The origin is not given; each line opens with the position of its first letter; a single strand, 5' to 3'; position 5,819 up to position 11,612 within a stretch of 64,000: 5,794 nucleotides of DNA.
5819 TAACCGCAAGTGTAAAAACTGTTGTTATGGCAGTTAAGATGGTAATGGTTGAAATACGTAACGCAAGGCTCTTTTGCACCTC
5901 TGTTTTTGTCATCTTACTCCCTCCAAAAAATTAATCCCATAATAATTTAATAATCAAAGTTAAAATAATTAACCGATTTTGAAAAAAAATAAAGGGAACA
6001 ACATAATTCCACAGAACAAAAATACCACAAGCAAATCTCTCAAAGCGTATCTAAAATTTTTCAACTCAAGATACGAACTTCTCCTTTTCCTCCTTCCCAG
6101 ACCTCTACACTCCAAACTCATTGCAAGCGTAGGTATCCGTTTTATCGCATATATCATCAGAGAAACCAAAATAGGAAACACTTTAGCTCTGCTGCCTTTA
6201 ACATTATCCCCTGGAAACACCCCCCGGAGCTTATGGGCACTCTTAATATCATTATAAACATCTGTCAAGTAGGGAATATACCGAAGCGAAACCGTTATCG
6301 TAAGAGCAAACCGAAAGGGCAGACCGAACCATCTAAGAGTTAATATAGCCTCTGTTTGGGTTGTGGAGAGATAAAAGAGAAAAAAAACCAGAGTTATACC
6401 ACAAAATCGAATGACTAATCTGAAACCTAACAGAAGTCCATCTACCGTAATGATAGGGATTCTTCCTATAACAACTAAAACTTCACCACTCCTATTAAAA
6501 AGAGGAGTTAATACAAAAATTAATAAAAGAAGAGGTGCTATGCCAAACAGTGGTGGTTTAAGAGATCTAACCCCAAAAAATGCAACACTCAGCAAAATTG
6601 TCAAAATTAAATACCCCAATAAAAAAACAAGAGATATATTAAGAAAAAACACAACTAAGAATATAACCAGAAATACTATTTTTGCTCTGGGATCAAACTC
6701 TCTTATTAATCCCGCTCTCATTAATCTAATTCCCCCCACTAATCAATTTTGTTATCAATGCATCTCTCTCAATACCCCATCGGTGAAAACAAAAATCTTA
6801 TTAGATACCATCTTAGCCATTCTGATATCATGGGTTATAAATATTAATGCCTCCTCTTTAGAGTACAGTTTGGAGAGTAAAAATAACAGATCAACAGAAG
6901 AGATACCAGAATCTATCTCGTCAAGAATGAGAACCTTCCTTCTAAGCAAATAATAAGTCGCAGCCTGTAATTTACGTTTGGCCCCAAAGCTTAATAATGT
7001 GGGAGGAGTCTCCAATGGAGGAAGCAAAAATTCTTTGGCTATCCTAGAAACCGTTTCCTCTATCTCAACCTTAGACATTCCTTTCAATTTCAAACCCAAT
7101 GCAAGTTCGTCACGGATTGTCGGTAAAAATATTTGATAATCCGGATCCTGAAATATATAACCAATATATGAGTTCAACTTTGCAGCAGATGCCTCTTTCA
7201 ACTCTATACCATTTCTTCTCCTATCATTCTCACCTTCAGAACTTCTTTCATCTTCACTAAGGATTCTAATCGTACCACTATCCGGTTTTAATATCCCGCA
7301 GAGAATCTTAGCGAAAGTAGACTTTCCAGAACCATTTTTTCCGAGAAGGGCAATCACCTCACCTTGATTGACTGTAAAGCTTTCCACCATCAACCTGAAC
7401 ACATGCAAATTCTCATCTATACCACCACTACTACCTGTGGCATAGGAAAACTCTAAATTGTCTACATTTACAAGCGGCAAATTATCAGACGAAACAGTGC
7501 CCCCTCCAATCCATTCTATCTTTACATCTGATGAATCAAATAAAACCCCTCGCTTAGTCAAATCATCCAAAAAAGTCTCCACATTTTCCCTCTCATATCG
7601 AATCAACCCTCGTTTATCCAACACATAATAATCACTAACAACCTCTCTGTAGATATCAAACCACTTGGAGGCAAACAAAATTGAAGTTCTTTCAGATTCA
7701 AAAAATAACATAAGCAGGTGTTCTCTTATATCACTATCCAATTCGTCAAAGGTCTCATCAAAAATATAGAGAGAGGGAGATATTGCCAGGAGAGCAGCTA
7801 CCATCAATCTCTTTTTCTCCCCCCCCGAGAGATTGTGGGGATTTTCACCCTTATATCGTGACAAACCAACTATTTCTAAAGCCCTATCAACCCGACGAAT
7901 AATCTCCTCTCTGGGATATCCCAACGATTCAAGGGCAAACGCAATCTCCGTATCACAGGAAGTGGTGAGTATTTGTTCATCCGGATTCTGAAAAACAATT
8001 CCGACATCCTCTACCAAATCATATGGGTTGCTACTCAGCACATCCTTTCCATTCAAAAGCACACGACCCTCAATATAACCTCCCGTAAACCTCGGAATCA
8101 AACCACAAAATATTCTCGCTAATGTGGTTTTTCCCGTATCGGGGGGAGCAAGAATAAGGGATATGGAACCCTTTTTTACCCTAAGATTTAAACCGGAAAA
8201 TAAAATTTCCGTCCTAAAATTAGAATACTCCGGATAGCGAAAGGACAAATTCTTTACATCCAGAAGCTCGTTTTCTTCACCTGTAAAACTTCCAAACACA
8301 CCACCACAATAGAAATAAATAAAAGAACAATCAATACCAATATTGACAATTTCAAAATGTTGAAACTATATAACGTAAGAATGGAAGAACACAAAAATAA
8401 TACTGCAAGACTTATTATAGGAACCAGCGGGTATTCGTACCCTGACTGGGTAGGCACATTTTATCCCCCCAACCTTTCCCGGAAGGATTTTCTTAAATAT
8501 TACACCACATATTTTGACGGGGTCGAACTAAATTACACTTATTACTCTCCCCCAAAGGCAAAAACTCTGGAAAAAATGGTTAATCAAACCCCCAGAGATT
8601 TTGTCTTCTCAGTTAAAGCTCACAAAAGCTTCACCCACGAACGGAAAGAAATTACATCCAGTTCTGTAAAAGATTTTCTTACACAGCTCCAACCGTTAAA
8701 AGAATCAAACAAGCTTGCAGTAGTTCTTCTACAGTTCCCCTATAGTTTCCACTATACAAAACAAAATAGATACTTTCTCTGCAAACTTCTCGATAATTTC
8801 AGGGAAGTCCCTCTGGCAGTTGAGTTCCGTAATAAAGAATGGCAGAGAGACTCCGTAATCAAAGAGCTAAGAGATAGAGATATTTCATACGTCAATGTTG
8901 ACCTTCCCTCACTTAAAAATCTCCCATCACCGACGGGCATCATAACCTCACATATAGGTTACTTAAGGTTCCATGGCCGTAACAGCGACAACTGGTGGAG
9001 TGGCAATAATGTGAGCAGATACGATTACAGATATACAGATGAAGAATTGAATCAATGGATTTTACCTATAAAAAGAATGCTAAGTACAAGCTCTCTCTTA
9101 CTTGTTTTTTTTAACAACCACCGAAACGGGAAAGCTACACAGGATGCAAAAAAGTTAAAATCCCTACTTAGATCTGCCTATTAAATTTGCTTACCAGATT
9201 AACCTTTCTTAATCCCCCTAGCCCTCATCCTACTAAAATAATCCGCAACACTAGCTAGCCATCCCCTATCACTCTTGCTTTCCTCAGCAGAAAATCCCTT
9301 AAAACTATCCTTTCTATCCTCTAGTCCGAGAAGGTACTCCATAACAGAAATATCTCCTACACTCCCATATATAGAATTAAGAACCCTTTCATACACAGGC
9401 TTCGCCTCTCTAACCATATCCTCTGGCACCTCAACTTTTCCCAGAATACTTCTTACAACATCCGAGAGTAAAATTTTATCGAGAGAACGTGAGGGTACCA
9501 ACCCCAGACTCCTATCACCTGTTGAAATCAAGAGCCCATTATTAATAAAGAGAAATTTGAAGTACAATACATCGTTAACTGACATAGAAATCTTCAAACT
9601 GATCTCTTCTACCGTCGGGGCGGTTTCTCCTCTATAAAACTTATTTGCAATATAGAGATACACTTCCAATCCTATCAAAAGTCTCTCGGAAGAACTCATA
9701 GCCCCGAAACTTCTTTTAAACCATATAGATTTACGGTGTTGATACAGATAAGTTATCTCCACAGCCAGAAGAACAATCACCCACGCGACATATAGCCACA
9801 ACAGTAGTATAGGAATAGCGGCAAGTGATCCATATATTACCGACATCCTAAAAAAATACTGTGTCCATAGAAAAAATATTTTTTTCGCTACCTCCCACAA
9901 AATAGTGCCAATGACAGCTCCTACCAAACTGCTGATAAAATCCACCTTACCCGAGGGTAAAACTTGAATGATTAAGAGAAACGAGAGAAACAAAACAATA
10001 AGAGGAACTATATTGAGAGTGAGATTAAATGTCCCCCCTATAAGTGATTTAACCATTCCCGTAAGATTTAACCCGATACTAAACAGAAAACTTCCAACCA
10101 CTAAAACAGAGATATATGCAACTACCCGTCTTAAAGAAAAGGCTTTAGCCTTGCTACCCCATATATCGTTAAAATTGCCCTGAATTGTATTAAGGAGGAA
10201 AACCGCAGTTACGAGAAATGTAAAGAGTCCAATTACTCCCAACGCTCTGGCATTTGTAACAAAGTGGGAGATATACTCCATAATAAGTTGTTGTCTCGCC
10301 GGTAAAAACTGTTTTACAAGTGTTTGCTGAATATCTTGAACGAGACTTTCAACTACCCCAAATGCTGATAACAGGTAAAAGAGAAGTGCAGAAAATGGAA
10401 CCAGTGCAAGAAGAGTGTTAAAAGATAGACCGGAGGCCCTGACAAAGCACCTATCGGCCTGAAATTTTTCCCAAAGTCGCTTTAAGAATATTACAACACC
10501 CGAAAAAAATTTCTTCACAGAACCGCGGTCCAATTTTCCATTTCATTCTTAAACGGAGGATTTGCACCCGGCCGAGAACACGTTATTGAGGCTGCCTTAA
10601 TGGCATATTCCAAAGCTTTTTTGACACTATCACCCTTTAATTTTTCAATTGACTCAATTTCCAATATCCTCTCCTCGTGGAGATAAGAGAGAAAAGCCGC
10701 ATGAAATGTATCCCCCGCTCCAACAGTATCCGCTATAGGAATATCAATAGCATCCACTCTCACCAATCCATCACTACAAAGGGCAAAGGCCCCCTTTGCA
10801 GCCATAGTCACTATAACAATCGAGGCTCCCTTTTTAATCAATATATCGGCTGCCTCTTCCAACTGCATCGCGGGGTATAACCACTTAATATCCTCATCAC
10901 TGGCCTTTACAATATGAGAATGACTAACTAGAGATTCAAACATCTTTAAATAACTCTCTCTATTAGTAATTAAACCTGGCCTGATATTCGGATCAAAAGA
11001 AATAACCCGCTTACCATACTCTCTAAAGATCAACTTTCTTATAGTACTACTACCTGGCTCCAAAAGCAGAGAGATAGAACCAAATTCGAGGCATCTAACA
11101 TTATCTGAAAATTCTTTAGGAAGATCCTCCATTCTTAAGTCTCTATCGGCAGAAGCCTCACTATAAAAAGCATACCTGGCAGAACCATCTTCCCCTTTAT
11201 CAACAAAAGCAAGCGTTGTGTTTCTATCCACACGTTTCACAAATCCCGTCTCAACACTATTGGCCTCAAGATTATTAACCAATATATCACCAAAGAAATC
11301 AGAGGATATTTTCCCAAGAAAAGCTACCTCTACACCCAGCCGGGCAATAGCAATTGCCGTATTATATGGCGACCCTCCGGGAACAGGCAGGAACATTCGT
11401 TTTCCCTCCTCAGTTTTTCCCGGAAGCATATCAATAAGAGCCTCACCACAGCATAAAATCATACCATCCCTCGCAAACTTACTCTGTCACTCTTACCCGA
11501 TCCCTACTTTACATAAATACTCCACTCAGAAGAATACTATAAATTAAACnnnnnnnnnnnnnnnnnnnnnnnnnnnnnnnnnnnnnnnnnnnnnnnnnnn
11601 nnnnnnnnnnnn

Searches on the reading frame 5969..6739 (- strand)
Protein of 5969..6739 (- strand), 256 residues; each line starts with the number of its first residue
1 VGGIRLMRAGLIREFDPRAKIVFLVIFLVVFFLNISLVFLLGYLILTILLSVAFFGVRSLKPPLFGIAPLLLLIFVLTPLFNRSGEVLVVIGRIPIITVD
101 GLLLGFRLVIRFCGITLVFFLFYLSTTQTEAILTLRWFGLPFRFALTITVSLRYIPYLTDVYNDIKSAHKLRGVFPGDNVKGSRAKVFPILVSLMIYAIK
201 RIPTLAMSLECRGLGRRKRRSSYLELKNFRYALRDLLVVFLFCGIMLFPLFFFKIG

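Call 97: search_protein_families(library=pfam, proteins=[window:5969-6739:-], max_evalue=0.00001)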
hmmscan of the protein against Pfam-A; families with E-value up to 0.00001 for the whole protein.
window:5969-6739:- (256 aa): 1 family
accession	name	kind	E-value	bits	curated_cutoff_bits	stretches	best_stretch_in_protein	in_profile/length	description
PF02361.21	CbiQ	-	5e-23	82.3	25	1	12-216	5-210/216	Cobalt transport protein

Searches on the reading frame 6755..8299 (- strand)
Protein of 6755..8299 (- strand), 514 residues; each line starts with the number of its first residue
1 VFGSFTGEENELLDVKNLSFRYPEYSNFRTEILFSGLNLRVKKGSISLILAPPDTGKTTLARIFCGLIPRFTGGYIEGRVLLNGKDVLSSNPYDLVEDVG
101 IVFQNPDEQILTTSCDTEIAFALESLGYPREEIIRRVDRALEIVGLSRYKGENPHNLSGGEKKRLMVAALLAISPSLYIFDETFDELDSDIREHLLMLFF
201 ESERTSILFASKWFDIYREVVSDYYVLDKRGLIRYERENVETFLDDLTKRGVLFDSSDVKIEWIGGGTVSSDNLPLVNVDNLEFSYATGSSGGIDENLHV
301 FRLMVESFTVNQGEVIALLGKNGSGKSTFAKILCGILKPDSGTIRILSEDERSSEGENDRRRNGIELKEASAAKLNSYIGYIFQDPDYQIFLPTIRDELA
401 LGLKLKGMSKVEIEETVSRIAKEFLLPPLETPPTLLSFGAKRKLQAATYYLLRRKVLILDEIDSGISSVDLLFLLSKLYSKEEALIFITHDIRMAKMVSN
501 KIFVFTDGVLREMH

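Call 58: search_protein_families(library=pfam, proteins=[window:6755-8299:-], max_evalue=0.00001)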
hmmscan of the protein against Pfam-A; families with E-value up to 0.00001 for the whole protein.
window:6755-8299:- (514 aa): 4 families
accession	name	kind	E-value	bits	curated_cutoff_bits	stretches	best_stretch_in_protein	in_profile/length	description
PF00005.33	ABC_tran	-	8.9e-42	143.4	25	2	307-461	5-134/137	ABC transporter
PF13304.12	AAA_21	-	3.9e-10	40.7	27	0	430-491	232-299/304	AAA domain, putative AbiEii toxin, Type IV TA system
PF02463.25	SMC_N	-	1.2e-09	38.4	40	0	98-203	78-187/220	RecF/RecN/SMC N terminal domain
PF00004.35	AAA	-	3.8e-06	27.8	21.2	0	48-66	2-20/131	ATPase family associated with various cellular activities (AAA)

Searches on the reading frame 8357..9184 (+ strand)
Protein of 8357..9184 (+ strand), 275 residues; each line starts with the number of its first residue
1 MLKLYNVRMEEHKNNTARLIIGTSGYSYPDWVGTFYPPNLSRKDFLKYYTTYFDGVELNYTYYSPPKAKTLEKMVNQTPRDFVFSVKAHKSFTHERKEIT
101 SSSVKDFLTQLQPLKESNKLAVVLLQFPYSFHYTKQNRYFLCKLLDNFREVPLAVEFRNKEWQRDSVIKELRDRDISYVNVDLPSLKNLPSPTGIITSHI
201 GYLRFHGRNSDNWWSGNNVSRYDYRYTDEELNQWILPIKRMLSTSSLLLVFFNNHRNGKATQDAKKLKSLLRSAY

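Call 97: search_protein_families(library=pfam, proteins=[window:8357-9184:+], max_evalue=0.00001)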
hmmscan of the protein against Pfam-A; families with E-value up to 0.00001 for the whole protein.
window:8357-9184:+ (275 aa): 1 family
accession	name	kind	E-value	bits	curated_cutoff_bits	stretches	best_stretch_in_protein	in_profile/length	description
PF01904.24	DUF72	-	1.1e-62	212.3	25.3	1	36-269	1-216/217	Protein of unknown function DUF72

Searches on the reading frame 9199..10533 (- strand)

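Call 97: search_protein_families(library=pfam, proteins=[window:9199-10533:-], max_evalue=0.00001)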
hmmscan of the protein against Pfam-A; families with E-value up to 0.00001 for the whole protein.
window:9199-10533:- (444 aa): 1 family
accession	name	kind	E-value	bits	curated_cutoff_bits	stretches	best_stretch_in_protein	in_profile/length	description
PF03631.20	Virul_fac_BrkB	-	3.5e-44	151.8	33.7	1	26-267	2-258/259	Virulence factor BrkB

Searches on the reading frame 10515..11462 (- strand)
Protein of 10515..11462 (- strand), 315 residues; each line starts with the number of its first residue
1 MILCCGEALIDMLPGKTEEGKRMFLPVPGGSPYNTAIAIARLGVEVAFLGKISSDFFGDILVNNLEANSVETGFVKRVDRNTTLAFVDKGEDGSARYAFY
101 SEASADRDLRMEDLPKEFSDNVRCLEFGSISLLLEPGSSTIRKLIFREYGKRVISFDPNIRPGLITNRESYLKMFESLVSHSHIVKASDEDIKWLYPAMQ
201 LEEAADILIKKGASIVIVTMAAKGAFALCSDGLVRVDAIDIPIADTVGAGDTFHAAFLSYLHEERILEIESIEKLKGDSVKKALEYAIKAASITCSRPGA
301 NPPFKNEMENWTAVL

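Call 51: search_protein_families(library=pfam, proteins=[window:10515-11462:-], max_evalue=0.001)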
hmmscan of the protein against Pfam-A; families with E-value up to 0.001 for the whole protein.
window:10515-11462:- (315 aa): 1 family
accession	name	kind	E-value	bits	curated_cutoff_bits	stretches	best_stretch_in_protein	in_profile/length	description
PF00294.29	PfkB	-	6.7e-43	147.6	25.8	1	24-303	31-298/302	pfkB family carbohydrate kinase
